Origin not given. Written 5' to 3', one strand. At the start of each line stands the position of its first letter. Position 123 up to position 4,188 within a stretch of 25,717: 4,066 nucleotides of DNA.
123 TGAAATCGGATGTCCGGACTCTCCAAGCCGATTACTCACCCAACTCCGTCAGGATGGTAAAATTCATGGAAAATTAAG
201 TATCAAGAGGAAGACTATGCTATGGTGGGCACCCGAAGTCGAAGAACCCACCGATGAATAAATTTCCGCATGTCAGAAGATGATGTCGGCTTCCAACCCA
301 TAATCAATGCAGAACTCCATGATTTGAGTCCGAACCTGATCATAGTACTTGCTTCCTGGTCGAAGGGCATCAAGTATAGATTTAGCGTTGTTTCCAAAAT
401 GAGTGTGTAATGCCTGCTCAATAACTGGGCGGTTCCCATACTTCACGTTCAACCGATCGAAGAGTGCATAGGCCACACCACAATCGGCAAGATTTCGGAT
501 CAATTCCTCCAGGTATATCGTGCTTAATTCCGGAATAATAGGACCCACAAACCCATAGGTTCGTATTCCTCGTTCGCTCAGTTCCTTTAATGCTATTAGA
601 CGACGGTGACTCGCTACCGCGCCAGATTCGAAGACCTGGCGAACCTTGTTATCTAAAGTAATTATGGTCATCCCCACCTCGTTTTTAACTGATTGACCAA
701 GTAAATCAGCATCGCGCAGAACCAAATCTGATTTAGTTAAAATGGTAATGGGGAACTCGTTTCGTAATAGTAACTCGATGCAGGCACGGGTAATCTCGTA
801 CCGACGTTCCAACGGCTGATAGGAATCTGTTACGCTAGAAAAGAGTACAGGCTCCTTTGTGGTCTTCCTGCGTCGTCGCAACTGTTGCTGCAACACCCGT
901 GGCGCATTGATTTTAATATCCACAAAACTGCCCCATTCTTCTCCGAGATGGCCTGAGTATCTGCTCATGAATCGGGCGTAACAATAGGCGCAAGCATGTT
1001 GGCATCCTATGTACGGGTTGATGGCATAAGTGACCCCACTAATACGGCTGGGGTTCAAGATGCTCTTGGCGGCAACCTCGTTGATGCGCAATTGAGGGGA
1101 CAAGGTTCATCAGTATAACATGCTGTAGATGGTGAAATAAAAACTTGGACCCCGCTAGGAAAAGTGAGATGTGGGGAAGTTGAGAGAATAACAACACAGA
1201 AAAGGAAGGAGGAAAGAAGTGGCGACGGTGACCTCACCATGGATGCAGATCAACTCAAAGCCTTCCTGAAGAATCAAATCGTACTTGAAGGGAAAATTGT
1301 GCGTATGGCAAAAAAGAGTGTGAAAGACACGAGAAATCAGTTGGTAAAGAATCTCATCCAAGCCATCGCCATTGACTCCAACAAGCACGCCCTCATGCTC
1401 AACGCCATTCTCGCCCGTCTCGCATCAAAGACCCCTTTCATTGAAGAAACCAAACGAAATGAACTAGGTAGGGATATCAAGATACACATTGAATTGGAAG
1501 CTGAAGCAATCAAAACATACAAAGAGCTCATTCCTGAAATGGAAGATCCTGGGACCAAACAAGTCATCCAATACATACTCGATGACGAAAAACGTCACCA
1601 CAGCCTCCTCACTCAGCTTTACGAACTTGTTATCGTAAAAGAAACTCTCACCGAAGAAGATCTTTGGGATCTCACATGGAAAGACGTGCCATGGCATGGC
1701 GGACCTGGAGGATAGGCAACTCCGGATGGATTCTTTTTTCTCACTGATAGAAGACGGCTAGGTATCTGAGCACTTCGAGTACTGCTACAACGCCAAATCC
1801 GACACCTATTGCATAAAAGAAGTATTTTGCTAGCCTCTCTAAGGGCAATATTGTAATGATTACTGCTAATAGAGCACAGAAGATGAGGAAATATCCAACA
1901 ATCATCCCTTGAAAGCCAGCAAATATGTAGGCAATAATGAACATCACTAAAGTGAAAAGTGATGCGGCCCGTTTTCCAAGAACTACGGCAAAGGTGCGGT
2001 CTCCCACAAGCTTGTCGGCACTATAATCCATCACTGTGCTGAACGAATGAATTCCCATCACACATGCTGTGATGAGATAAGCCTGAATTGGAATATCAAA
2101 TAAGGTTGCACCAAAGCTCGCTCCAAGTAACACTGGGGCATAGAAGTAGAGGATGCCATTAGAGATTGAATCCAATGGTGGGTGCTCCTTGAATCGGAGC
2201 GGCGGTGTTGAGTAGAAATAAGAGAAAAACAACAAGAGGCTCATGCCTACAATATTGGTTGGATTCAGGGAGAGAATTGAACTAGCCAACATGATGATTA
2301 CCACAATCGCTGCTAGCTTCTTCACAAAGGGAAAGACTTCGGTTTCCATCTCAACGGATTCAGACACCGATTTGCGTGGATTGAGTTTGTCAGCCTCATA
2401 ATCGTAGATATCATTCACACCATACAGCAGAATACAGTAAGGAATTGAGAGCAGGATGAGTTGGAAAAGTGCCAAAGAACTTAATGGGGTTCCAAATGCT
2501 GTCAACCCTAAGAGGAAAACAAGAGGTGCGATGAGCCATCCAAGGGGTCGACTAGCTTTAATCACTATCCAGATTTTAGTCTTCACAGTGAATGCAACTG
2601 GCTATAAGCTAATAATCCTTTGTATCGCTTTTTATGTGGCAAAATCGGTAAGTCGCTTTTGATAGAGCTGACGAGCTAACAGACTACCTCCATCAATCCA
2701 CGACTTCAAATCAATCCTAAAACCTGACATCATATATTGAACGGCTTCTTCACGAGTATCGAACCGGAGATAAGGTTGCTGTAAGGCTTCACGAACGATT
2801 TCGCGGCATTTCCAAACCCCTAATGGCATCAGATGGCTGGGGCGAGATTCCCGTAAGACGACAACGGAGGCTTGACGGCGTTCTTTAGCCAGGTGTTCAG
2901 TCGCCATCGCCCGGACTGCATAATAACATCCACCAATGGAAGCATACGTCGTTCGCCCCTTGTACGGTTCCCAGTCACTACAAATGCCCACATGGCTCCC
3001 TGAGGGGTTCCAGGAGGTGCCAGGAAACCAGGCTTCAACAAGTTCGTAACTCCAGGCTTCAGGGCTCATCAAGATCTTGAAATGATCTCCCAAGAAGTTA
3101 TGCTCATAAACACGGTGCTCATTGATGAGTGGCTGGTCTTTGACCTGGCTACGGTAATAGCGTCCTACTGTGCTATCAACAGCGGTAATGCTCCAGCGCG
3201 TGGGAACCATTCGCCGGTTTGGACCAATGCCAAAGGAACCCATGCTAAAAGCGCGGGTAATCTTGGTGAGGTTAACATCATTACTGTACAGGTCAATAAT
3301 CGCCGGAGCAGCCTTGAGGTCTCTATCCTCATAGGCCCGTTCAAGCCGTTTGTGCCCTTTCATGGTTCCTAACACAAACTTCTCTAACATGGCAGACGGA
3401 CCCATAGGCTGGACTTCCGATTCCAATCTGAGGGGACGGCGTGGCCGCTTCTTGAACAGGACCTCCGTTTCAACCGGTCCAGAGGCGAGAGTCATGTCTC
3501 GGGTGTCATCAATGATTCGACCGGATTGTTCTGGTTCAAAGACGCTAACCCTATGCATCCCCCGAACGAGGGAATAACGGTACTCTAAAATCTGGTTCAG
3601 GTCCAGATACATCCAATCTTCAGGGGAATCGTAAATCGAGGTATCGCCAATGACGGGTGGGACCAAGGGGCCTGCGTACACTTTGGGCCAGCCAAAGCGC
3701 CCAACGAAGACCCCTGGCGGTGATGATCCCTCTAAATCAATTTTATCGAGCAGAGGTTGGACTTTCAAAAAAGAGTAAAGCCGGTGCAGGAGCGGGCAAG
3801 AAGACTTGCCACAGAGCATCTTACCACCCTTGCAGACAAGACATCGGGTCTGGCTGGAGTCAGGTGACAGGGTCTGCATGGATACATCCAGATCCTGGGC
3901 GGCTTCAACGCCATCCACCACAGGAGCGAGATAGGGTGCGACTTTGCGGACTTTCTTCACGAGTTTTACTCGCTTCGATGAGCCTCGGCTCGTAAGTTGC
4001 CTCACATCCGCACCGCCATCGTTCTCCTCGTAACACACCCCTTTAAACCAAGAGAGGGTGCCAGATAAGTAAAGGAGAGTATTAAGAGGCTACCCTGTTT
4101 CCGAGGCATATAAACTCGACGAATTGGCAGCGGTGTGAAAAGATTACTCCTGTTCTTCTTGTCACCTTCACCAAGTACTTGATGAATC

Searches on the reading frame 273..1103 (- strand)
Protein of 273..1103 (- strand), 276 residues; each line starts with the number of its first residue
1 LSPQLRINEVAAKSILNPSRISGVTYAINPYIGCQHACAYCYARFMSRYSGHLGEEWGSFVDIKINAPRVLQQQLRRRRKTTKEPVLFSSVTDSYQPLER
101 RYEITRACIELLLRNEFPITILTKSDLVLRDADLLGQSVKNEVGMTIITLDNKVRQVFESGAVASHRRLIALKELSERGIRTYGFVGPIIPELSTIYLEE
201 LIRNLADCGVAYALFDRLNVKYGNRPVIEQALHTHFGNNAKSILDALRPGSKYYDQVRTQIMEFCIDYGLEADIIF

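Call 15: search_protein_families(library=pfam, proteins=[window:273-1103:-])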
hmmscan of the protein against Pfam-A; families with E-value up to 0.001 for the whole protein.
window:273-1103:- (276 aa): 1 family
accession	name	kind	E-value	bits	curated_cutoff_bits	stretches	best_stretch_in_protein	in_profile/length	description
PF04055.27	Radical_SAM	-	1.8e-12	48.2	29.5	1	28-202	1-163/166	Radical SAM superfamily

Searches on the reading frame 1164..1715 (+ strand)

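Call 15: search_protein_families(library=pfam, proteins=[window:1164-1715:+])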
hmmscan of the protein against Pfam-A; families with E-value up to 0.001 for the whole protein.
window:1164-1715:+ (183 aa): 1 family
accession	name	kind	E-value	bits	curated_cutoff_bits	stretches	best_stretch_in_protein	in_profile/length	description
PF02915.23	Rubrerythrin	-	5.5e-09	37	22.8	1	51-153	22-137/137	Rubrerythrin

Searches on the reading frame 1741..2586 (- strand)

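Call 15: search_protein_families(library=pfam, proteins=[window:1741-2586:-])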
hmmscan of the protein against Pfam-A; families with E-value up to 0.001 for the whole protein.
window:1741-2586:- (281 aa): 1 family
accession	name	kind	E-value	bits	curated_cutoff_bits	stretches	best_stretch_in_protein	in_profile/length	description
PF01040.23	UbiA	-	1e-19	71.3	34.2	1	27-244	9-225/250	UbiA prenyltransferase family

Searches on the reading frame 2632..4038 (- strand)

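Call 15: search_protein_families(library=pfam, proteins=[window:2632-4038:-])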
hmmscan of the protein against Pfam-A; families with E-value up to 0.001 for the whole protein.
window:2632-4038:- (468 aa): 2 families
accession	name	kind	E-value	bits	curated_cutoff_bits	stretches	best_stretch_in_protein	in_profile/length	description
PF04894.17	Nre_N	-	1.2e-90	304.4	25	1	75-344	1-270/270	Archaeal Nre, N-terminal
PF04895.17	Nre_C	-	2.7e-31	108.1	27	1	357-466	1-110/110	Archaeal Nre, C-terminal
